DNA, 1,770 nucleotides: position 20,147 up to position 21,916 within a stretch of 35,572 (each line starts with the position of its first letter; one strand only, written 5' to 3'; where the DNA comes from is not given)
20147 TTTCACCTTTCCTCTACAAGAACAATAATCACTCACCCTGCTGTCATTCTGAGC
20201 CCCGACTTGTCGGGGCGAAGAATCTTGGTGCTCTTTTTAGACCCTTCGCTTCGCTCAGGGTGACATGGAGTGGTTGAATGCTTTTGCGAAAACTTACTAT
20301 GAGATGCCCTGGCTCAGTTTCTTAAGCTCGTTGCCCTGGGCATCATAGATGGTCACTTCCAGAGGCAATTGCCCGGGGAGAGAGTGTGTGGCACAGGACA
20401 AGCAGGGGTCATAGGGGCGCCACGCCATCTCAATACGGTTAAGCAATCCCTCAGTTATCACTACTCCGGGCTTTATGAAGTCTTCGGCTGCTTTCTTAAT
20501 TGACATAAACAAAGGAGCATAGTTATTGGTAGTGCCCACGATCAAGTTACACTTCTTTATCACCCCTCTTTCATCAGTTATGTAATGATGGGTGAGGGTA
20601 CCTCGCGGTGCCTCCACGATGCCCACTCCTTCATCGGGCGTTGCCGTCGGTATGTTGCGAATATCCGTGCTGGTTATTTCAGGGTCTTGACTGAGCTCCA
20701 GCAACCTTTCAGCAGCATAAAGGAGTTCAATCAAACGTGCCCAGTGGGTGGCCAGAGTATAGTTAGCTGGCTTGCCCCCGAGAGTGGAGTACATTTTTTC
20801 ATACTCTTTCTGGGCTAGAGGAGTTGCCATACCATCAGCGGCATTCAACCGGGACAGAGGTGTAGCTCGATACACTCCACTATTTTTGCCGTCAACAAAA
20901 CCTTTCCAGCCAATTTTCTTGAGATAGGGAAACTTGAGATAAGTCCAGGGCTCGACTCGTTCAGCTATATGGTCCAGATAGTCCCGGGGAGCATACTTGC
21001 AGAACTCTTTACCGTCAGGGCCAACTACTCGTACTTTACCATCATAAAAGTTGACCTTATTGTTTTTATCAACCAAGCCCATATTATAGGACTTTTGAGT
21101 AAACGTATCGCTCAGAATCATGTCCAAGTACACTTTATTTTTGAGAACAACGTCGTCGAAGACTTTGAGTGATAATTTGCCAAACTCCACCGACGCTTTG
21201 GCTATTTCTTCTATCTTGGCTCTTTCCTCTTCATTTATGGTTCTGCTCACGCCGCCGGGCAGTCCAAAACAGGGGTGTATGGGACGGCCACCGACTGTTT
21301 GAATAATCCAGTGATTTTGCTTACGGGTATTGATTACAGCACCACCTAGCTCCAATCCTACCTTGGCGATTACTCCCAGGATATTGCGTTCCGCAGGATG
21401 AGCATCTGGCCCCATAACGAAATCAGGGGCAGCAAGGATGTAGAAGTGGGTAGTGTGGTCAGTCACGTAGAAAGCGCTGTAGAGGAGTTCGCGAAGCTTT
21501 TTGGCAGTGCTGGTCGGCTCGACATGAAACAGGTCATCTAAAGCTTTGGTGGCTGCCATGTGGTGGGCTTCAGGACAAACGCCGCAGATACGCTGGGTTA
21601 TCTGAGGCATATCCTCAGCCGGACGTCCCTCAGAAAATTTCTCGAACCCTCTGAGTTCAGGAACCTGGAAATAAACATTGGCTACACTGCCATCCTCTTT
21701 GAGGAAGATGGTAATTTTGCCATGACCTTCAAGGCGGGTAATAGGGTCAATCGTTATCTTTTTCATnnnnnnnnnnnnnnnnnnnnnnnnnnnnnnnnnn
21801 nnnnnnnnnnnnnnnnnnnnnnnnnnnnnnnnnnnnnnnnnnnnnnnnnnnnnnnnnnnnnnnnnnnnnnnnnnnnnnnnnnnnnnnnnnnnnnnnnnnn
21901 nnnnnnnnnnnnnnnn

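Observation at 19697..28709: One tightly coupled operon joins a [NiFe] hydrogenase (MvhAGD), an HdrA/HdrCB module and an NfnAB transhydrogenase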

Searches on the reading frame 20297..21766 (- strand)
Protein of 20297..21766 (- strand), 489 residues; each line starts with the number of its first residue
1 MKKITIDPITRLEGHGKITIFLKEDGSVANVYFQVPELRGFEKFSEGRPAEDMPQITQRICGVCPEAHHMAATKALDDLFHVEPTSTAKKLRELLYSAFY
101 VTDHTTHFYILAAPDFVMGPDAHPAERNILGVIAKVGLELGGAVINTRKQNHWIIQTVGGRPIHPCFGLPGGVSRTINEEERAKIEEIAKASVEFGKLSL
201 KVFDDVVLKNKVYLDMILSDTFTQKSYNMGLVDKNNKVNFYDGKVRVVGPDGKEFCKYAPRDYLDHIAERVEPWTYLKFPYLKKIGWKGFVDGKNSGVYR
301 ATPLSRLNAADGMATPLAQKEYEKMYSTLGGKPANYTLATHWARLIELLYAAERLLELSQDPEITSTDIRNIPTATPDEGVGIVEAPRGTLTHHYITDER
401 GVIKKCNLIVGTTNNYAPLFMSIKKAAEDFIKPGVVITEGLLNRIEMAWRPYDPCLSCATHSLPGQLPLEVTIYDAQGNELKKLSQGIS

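Call 3: search_protein_families(library=pfam, proteins=[window:20297-21766:-], max_evalue=0.001)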
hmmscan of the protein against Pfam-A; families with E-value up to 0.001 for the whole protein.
window:20297-21766:- (489 aa): 1 family
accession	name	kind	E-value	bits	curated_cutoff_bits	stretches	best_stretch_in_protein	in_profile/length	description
PF00374.24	NiFeSe_Hases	-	8.8e-36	124.3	25.8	2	39-118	1-80/508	Nickel-dependent hydrogenase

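Call 4: search_protein_families(library=ncbifam, proteins=[window:20297-21766:-], max_evalue=0.001)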
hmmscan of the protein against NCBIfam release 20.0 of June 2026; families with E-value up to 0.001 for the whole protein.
window:20297-21766:- (489 aa): 10 families
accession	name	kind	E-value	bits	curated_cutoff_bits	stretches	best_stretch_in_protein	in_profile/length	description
NF041785.2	VhuA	equivalog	5.8e-122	407.2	800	1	1-432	1-418/418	F420-non-reducing hydrogenase Vhu subunit A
NF033181.1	NiFeSe_hydrog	equivalog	7e-50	170.4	600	2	1-122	1-121/507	nickel-dependent hydrogenase large subunit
NF045518.1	H2_NiFeSe_large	exception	1.9e-46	158.9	780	1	3-463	3-482/485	NiFeSe hydrogenase large subunit HysA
NF040828.1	sulfhyd_ShyA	equivalog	2e-46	158.8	700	2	4-205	3-196/415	NAD(P)-dependent hydrogenase/sulfhydrogenase 2 subunit alpha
TIGR03295.1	frhA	equivalog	5.6e-42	144.1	392.5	2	2-208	3-201/412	coenzyme F420 hydrogenase subunit alpha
NF040832.1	sulfhyd_HydA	equivalog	2.9e-31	109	880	1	4-461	5-422/426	NADPH-dependent hydrogenase/sulfhydrogenase 1 subunit alpha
NF007778.0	PRK10467.1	equivalog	1.7e-27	96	969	2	2-117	3-117/567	hydrogenase 2 large subunit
NF007550.0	PRK10170.1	equivalog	2.8e-24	85.5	1101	2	3-125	18-140/597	Ni/Fe-hydrogenase large subunit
NF041786.2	VhuU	equivalog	5.8e-08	32.4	70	1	439-462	5-28/45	F420-non-reducing hydrogenase selenoprotein subunit VhuU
NF004739.1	PRK06075.1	equivalog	1.1e-05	24.4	360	0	15-105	13-105/384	NADH-quinone oxidoreductase subunit D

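Call 18: find_related_loci(query=window:20297-21766:-, collection=genome_contigs, flank=10000)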
Query window:20297-21766:- (489 aa) in genome_contigs; peptide patterns used: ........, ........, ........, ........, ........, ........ (x = any residue, [..] = any of these).
599 stretches matched a pattern (row limit reached: there are more); 555 encode a relative of the query (tblastn E <= 1e-3); the best 80 are kept; 80 distinct loci.
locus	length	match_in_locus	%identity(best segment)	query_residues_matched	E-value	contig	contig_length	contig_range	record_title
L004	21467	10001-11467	94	1-489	0e+0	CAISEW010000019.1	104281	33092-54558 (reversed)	MAG: uncultured Chloroflexi bacterium isolate AlinenSedimentsD2_bin-0330 genome assembly, contig: bin-0330:19/63, whole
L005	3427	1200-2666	94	1-489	0e+0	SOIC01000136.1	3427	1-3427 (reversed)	MAG: Dehalococcoidia bacterium isolate E29_bin15 NODE_19027_length_3427_cov_19.427936, whole genome shotgun sequence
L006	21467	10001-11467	94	1-489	0e+0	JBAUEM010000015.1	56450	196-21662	MAG: Dehalococcoidia bacterium isolate MFD13097_ilm_asm_bin13 k127_284368, whole genome shotgun sequence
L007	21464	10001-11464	94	1-488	0e+0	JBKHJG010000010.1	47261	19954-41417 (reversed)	MAG: Dehalococcoidia bacterium isolate D4M11_26 NODE_257_length_47261_cov_133.821082, whole genome shotgun sequence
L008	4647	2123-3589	94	1-489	0e+0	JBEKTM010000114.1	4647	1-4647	MAG: Dehalococcoidia bacterium isolate SPRUCE 558 SPRUCE_558_114, whole genome shotgun sequence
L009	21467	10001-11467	93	1-489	0e+0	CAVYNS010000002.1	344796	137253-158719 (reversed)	MAG: uncultured Chloroflexia bacterium isolate MFD04408.bin.1.133 genome assembly, contig: contig_26166, whole genome sh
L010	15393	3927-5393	93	1-489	0e+0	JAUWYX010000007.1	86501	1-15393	MAG: Dehalococcoidia bacterium isolate CSMAG_2721 CSMAG_2721_k141_115271_length_86501_cov_96.3163, whole genome shotgun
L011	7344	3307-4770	93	1-488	0e+0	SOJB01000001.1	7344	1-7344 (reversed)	MAG: Dehalococcoidia bacterium isolate E29_bin54 NODE_4208_length_7344_cov_29.659213, whole genome shotgun sequence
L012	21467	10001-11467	93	1-489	0e+0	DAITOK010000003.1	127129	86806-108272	MAG TPA_asm: Chloroflexota bacterium isolate CTOTU21527 NODE_109_length_127129_cov_27.150637, whole genome shotgun seque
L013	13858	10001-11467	92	1-489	0e+0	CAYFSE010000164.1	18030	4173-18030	MAG TPA_asm: uncultured Dehalococcoidales bacterium isolate ERP108616_co1_133 genome assembly, contig: k119_1638076, who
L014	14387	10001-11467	92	1-489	0e+0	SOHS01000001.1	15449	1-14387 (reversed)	MAG: Dehalococcoidia bacterium isolate E26_bin16 NODE_138_length_15449_cov_36.158958, whole genome shotgun sequence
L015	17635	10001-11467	91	1-489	0e+0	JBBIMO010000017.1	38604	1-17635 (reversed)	MAG: Chloroflexota bacterium isolate BQS170218_bin_234 NODE_812_length_38604_cov_7.611819, whole genome shotgun sequence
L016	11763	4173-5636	91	1-488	0e+0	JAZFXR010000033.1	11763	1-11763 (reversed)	MAG: Dehalococcoidia bacterium isolate BS4bin.6 BS4bin.6_33, whole genome shotgun sequence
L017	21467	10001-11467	90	1-489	0e+0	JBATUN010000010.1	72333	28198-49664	MAG: Dehalococcoidia bacterium isolate MFD12951_ilm_asm_bin17 k127_44799, whole genome shotgun sequence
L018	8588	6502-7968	89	1-489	0e+0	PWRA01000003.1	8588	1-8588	MAG: Dehalococcoidia bacterium isolate CSSed10_7 CS-Sed10-C23568, whole genome shotgun sequence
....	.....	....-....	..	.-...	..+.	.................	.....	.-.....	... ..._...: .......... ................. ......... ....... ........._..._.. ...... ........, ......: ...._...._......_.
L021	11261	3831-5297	88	1-489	0e+0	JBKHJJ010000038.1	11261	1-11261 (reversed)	MAG: Dehalococcoidia bacterium isolate D4M11_38 NODE_3395_length_11261_cov_9.450384, whole genome shotgun sequence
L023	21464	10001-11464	89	1-488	0e+0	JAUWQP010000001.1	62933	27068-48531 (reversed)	MAG: Chloroflexota bacterium isolate CSMAG_2505 CSMAG_2505_k141_533336_length_62933_cov_12.9648, whole genome shotgun se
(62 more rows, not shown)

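Call 35: search_solved_structures(query=window:20297-21766:-, max_evalue=1e-10, show_alignments=1)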
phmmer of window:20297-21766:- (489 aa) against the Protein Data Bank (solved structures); distinct sequences matched with E-value up to 1e-10: 66 (the best 60 are shown).
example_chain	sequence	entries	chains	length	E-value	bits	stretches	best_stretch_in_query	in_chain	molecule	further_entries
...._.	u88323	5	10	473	1.8e-116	392.9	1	1-481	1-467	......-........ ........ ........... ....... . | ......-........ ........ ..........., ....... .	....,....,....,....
7t2r_D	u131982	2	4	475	1.3e-115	390.1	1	3-485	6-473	NiFe hydrogenase large subunit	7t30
9sw2_F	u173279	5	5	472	5.4e-113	381.4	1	1-483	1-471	F420-non-reducing hydrogenase subunit A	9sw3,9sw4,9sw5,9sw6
9sfi_g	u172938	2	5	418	6.8e-109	367.9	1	1-430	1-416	Coenzyme F420-reducing hydrogenase, alpha subunit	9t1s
5xf9_D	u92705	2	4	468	1.5e-94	320.6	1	2-461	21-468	NAD-reducing hydrogenase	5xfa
5jsu_B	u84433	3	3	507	5.6e-36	127.4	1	4-465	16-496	Periplasmic [NiFeSe] hydrogenase, large subunit, selenocysteine-containing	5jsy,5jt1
5jsh_B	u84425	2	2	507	1.8e-34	122.5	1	4-465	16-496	Periplasmic [NiFeSe] hydrogenase, large subunit, selenocysteine-containing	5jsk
4kl8_L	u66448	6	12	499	2e-34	122.3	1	3-461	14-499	Nickel-dependent hydrogenase large subunit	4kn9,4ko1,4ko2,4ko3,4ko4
6z8m_B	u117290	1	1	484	4.1e-34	121.3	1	4-461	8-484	Periplasmic [NiFeSe] hydrogenase, large subunit, selenocysteine-containing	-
6ruc_B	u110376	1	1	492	4.4e-34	121.2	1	4-461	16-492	Periplasmic [NiFeSe] hydrogenase, large subunit, selenocysteine-containing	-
1cc1_L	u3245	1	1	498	6.9e-34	120.5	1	3-461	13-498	HYDROGENASE (LARGE SUBUNIT)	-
6z8o_B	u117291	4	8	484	1.1e-33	119.9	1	4-461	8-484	Periplasmic [NiFeSe] hydrogenase, large subunit, selenocysteine-containing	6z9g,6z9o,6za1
6rtp_B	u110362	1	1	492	1.1e-33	119.8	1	4-461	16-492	Periplasmic [NiFeSe] hydrogenase, large subunit, selenocysteine-containing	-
6ru9_B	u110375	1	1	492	1.1e-33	119.8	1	4-461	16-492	Periplasmic [NiFeSe] hydrogenase, large subunit, selenocysteine-containing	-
3ze6_B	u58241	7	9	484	1.5e-33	119.4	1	4-461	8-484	PERIPLASMIC [NIFESE] HYDROGENASE, LARGE SUBUNIT, SELENOCYS SELENOCYSTEINE-CONTAINING | PERIPLASMIC [NIFESE] HYDROGENASE, LARGE SUBUNIT, SELENOCYSTEINE-CONTAININ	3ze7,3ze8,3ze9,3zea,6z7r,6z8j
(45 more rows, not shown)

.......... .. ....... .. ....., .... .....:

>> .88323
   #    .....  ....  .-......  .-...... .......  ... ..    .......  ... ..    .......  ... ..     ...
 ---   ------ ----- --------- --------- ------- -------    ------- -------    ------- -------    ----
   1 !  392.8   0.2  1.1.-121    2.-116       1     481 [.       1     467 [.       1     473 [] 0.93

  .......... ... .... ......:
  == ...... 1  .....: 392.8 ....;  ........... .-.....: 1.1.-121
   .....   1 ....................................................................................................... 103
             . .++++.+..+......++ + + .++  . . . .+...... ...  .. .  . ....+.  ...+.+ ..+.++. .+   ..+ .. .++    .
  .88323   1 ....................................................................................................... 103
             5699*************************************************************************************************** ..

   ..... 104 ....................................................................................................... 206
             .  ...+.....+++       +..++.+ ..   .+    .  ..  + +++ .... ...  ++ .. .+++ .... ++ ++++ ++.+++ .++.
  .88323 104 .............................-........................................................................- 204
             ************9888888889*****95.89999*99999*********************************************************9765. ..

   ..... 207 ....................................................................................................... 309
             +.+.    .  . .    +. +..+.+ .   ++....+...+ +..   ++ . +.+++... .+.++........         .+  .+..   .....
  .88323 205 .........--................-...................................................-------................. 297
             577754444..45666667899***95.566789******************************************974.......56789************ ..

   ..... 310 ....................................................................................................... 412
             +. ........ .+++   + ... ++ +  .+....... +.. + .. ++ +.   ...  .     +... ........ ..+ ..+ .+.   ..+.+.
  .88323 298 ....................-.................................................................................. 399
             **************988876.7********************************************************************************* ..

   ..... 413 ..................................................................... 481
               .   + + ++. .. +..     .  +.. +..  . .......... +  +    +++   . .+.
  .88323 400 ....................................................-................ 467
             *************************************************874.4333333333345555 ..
